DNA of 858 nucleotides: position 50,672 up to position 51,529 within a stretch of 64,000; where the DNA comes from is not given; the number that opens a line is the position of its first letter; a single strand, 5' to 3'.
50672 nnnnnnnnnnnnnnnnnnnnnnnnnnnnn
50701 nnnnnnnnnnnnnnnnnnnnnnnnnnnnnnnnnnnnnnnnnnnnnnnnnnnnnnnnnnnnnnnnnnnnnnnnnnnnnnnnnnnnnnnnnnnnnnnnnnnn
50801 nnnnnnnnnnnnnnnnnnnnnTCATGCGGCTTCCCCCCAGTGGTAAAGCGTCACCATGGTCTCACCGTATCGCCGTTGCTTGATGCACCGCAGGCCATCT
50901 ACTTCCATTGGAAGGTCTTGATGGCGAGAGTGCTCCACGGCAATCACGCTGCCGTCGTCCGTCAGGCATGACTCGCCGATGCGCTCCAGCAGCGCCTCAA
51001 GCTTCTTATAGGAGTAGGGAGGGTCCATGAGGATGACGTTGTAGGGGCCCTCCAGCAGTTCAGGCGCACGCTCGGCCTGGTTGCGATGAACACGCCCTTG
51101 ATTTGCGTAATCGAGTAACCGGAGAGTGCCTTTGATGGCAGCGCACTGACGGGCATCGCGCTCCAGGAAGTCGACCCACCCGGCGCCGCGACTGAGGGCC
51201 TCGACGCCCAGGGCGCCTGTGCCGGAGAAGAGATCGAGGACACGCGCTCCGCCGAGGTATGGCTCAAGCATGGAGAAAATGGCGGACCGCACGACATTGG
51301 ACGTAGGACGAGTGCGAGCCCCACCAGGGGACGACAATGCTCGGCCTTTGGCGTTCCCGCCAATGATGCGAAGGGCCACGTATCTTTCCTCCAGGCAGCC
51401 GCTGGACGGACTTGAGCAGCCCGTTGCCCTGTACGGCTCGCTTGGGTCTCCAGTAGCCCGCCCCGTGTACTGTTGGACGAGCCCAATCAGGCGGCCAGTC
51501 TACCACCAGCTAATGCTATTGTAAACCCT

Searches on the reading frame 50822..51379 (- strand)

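Call 4: search_protein_families(library=pfam, proteins=[window:50822-51379:-])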
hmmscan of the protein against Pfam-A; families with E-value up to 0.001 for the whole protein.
window:50822-51379:- (185 aa): 2 families
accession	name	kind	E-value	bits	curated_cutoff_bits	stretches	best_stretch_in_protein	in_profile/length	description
PF03602.21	Cons_hypoth95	-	1.3e-46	159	24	1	3-179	1-181/182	Conserved hypothetical protein 95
PF05175.20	MTS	-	6.4e-06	26.3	23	1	45-150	33-141/170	Methyltransferase small domain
